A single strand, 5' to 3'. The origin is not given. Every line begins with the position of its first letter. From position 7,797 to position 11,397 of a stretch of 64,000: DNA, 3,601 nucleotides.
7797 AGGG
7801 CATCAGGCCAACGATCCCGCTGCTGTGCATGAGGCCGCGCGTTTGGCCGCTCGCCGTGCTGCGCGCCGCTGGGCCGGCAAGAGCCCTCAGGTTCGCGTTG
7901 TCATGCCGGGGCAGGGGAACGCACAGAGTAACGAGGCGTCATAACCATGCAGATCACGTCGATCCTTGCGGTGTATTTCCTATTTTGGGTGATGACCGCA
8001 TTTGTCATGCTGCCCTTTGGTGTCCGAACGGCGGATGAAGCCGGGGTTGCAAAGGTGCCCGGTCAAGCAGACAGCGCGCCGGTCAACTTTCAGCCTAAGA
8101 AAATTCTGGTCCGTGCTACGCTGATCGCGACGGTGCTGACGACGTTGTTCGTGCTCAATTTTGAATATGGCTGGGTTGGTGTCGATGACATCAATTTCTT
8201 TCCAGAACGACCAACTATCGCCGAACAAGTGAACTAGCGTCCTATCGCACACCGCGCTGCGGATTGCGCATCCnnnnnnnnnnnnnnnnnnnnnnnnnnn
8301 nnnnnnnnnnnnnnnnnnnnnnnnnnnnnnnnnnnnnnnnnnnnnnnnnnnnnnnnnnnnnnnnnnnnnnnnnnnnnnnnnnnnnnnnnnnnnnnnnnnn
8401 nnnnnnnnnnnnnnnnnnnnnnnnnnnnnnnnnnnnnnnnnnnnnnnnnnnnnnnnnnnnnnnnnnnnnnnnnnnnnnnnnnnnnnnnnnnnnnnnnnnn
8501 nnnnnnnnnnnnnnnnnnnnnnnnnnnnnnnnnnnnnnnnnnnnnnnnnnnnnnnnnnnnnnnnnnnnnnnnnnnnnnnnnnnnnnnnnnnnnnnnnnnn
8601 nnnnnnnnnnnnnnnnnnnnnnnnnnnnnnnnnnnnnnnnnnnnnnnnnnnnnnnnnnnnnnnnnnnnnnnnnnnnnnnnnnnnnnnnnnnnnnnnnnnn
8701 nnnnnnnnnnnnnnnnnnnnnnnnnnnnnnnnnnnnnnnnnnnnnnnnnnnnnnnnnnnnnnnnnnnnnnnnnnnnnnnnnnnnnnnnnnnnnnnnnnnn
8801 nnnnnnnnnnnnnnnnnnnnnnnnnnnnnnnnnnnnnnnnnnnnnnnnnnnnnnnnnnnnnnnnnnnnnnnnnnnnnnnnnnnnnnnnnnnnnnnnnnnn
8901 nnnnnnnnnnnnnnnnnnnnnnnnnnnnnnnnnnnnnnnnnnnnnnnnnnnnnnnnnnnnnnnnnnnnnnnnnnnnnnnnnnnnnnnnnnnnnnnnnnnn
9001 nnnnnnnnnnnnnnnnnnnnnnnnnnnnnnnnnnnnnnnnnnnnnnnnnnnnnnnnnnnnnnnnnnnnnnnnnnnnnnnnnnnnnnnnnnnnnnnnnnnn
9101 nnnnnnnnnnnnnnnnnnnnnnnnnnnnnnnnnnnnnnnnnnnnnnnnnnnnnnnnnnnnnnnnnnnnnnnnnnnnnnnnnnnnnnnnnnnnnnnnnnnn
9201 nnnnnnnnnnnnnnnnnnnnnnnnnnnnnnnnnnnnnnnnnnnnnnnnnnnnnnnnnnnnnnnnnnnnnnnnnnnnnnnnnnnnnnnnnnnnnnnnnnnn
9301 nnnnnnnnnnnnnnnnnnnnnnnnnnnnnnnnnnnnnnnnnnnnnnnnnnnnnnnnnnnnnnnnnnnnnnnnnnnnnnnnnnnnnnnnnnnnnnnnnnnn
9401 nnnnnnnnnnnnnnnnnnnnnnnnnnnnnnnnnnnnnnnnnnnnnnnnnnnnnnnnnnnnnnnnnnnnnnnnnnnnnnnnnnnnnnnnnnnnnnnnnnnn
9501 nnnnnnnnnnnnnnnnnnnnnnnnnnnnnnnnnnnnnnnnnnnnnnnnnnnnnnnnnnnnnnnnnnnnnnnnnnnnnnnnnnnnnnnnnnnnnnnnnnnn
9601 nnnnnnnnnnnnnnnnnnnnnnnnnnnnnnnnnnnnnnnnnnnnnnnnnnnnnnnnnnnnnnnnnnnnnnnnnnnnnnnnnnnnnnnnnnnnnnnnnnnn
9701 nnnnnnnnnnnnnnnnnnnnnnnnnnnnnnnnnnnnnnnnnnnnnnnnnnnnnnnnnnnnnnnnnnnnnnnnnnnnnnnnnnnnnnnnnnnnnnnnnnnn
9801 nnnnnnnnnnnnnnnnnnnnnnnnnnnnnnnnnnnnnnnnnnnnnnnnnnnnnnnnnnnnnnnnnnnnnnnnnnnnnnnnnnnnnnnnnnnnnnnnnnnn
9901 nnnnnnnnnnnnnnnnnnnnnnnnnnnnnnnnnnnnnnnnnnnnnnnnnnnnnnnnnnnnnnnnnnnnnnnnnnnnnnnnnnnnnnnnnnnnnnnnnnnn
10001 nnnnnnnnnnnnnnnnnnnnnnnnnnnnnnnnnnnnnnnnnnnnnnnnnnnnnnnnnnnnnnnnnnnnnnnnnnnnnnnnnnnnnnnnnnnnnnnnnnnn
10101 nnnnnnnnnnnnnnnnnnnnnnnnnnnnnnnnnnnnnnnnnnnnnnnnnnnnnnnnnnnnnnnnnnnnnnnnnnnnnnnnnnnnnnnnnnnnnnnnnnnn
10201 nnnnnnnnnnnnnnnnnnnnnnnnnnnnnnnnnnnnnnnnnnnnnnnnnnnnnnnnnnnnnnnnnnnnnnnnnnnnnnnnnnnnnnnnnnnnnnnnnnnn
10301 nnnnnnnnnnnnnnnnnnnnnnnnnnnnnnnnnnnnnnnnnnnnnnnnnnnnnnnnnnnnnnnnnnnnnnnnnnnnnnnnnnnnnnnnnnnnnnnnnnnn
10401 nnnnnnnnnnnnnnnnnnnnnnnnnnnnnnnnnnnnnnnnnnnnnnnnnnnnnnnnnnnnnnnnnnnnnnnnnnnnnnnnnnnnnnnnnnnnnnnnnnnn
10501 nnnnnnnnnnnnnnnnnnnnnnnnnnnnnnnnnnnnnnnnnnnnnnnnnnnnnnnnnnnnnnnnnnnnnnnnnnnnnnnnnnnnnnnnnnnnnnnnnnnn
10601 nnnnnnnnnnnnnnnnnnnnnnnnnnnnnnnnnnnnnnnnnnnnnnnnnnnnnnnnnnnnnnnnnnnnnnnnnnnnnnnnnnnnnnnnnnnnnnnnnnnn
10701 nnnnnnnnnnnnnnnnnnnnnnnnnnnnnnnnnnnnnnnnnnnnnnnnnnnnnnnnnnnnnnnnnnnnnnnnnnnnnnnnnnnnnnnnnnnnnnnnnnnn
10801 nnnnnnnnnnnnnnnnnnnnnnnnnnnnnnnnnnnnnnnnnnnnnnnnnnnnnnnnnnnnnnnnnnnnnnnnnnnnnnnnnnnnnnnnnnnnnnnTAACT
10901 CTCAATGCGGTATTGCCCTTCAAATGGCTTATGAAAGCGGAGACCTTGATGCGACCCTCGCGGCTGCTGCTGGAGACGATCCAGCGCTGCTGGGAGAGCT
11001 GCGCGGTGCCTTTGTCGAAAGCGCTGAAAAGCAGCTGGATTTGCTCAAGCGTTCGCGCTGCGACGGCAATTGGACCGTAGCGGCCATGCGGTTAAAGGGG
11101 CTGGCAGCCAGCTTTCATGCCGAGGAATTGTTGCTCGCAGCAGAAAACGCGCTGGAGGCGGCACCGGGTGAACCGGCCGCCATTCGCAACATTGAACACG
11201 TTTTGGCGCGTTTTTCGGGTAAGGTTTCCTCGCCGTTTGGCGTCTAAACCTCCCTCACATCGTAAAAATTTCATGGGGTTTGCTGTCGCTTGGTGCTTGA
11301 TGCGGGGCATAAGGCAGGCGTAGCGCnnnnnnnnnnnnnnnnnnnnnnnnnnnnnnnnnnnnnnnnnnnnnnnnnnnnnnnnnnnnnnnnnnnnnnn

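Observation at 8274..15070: Candidate undescribed system: a CtrA-linked, phosphotransfer-dead signalling and polarity cluster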

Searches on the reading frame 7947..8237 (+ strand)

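Call 6: search_protein_families(library=pfam, proteins=[window:7947-8237:+], max_evalue=1)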
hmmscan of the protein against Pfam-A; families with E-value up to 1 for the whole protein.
window:7947-8237:+ (96 aa): 1 family
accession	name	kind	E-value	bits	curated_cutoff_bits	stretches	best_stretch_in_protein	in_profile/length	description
PF07330.17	DUF1467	-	2e-30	105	29.4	1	1-82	1-82/83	Protein of unknown function (DUF1467)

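Call 7: search_protein_families(library=ncbifam, proteins=[window:7947-8237:+], max_evalue=1)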
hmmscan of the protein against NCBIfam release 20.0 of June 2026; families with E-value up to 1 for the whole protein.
window:7947-8237:+ (96 aa): 0 families

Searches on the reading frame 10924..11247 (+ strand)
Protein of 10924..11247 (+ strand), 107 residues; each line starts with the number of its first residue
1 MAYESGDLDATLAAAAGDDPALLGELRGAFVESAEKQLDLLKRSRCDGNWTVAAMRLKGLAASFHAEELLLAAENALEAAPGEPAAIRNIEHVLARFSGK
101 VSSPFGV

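Call 6: search_protein_families(library=pfam, proteins=[window:10924-11247:+], max_evalue=1)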
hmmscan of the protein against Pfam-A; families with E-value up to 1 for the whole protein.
window:10924-11247:+ (107 aa): 0 families

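Call 7: search_protein_families(library=ncbifam, proteins=[window:10924-11247:+], max_evalue=1)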
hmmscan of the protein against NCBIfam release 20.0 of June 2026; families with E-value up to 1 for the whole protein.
window:10924-11247:+ (107 aa): 0 families

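Call 10: search_solved_structures(query=window:10924-11247:+, max_evalue=10, show_alignments=3)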
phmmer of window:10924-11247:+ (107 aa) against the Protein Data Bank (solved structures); distinct sequences matched with E-value up to 10: 0.

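Call 15: find_homologous_proteins(query=window:10924-11247:+, max_evalue=0.001)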
Query window:10924-11247:+ (107 aa): 2699 proteins with E <= 0.001 among 2818 candidates; the best 120 are listed.
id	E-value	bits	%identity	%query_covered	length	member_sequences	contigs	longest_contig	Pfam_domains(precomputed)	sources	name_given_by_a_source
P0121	9.0e-53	195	92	96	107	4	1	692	-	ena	-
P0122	7.7e-51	188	89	96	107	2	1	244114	-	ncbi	ncbi:MAG: Hpt domain-containing protein [Erythrobacter sp.]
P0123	1.6e-50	187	87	100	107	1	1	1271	-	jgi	-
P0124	3.8e-50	186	86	100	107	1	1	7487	-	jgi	-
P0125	2.1e-49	184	86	98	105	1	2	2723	-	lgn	-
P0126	2.8e-49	183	87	98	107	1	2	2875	-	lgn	-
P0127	3.0e-49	183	86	98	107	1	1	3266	-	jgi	-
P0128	6.9e-49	182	86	98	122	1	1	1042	-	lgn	-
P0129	9.4e-49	182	85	98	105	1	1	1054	-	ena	-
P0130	3.0e-48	180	85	98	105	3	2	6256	-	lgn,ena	-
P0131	3.2e-48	180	84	98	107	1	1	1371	-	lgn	-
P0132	3.9e-48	180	85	98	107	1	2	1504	-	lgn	-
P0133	5.2e-48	179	86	98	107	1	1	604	-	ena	-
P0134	1.0e-47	178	84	98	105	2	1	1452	-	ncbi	-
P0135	3.0e-47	177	84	98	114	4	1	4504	-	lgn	-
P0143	8.5e-47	175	84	94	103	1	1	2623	-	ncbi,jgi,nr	ncbi:MAG: Hpt domain-containing protein [Alphaproteobacteria bacterium]|jgi:HPt (histidine-containin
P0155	4.5e-46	173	85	95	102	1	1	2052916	-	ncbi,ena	-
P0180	4.6e-45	170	82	98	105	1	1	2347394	-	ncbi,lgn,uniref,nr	ncbi:Hpt domain-containing protein [uncultured Erythrobacter sp.]|uniref:Hpt domain-containing prote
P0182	5.5e-45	170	81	98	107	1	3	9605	-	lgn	-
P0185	7.9e-45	169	80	98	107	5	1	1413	-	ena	-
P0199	2.3e-44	168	80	94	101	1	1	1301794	-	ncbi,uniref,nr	ncbi:MAG: Hpt domain-containing protein [Erythrobacter sp.]|uniref:Hpt domain-containing protein n=1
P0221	6.1e-44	166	84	93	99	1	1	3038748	-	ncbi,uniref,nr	ncbi:Hpt domain-containing protein [Erythrobacter rubeus]|uniref:Hpt domain-containing protein n=1 T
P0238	1.9e-43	165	83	93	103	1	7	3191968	-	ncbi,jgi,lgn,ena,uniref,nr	ncbi:Hpt domain-containing protein [Erythrobacter sp. HL-111]|uniref:Hpt domain-containing protein n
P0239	2.0e-43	165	82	93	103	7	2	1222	-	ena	-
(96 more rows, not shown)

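Call 18: search_protein_families(library=pfam, proteins=[P0122, P0143, P0199, P0239, P0185, P0182, P0155, P0238, P0221, P0180], max_evalue=10)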
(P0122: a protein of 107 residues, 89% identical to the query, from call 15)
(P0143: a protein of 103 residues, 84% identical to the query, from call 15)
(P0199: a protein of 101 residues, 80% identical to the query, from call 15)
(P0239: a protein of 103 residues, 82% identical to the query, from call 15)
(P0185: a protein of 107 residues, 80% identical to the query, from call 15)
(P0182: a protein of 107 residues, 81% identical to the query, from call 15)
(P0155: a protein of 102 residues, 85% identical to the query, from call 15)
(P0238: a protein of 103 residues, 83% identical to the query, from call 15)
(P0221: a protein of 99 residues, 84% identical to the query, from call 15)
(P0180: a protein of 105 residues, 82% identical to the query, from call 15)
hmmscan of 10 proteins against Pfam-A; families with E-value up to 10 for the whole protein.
P0122 (107 aa): 0 families

P0143 (103 aa): 1 family
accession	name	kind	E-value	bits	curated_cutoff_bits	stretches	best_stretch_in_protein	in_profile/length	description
PF01627.28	Hpt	-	0.049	14.3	24.6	1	25-96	1-80/84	Hpt domain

P0199 (101 aa): 0 families

P0239 (103 aa): 0 families

P0185 (107 aa): 0 families

P0182 (107 aa): 0 families

P0155 (102 aa): 0 families

P0238 (103 aa): 0 families

P0221 (99 aa): 0 families

P0180 (105 aa): 1 family
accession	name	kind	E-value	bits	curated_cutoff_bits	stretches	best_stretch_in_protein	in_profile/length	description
PF01627.28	Hpt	-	0.067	13.9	24.6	1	25-78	1-57/84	Hpt domain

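Call 29: predict_structure(alignment_id=A1)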
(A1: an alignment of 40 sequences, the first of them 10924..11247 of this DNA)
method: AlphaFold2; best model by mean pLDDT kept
length: 107 residues; sequences in the alignment: 40
mean_pLDDT: 85.1   pTM: 0.75
mean pLDDT of the five models: 85.1, 81.1, 80.7, 80.3, 75.1
residues with pLDDT >= 90: 64; 70-90: 28; 50-70: 6; < 50: 9
segments of 3 or more residues with pLDDT < 50: 1-3, 102-107
pLDDT, mean of each block of 10 residues (from residue 1): 62 87 90 95 88 95 93 94 92 84 42
secondary structure, 60 per line:
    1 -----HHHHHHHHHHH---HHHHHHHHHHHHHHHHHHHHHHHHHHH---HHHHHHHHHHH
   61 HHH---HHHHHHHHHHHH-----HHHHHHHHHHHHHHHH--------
elements in order: H6-16 H20-46 H50-63 H67-78 H84-99

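Call 33: fold_search(model_id=the predicted structure, library=pdb)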
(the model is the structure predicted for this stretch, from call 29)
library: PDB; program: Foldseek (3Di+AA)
matches with E <= 10: 175; with E <= 0.001: 0
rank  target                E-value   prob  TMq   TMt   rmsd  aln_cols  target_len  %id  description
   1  1sr2_MODEL_1_A        2.0e-01  0.98  0.51  0.48   5.2       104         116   18  Solution structure of the Escherichia coli YojN Histidine-Phosphotransferase (HPt) domain (released 2004-10-26)
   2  2ooc_B                2.3e-01  0.98  0.54  0.54   4.1        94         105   23  Crystal structure of Histidine Phosphotransferase ShpA (NP_419930.1) from Caulobacter crescentus at 1.52 A resolution (released 2007-02-06)
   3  1yvi_A                3.2e-01  1.00  0.63  0.50   2.7        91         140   14  X-RAY STRUCTURE OF PUTATIVE HISTIDINE-CONTAINING PHOSPHOTRANSFER PROTEIN FROM RICE, AK104879 (released 2005-02-22)
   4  2ooc_A                4.4e-01  0.98  0.58  0.59   3.4        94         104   22  Crystal structure of Histidine Phosphotransferase ShpA (NP_419930.1) from Caulobacter crescentus at 1.52 A resolution (released 2007-02-06)
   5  8rqj_A                5.4e-01  0.94  0.55  0.46   5.0       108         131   17  Histidine-containing phosphotransfer protein from Chaetomium termophilum mutant R158A (released 2024-07-03)
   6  3myf_A                5.7e-01  0.98  0.59  0.55   4.1       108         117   13  The Crystal Structure of the HPT domain from the Hpt Sensor Hybrid Histidine Kinase from Shewanella to 1.80A (released 2010-05-26)
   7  8rqg                  6.9e-01  0.92  0.56  0.47   5.0       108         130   17  Histidine-containing phosphotransfer protein from Chaetomium termophilum mutant H105E (released 2024-07-03)
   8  7c1i_A                7.3e-01  0.98  0.68  0.64   3.5       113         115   23  Crystal structure of histidine-containing phosphotransfer protein B (HptB) from Pseudomonas aeruginosa PAO1 (released 2020-11-04)
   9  8pbw_B                7.7e-01  0.93  0.59  0.50   4.8       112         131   14  Histidine-containing phosphotransfer protein from Chaetomium thermophilum (released 2024-07-03)
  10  8pbw_A                8.1e-01  0.91  0.56  0.47   5.0       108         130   17  Histidine-containing phosphotransfer protein from Chaetomium thermophilum (released 2024-07-03)
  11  8rqj_B                9.0e-01  0.84  0.49  0.41   5.3        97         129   15  Histidine-containing phosphotransfer protein from Chaetomium termophilum mutant R158A (released 2024-07-03)
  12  8pbw_C                1.0e+00  0.85  0.55  0.46   5.1       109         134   16  Histidine-containing phosphotransfer protein from Chaetomium thermophilum (released 2024-07-03)
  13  7t03_MODEL_1_A        1.0e+00  0.57  0.46  0.47   6.3       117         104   13  NMR structure of a designed cold unfolding four helix bundle (released 2022-03-02)
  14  3iqt                  1.3e+00  0.77  0.57  0.52   4.8       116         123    9  Structure of the HPT domain of Sensor protein barA from Escherichia coli CFT073. (released 2009-09-22)
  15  8xyv_B                1.3e+00  0.20  0.30  0.32  13.1       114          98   18  De novo designed protein 0705-5 (released 2024-10-02)
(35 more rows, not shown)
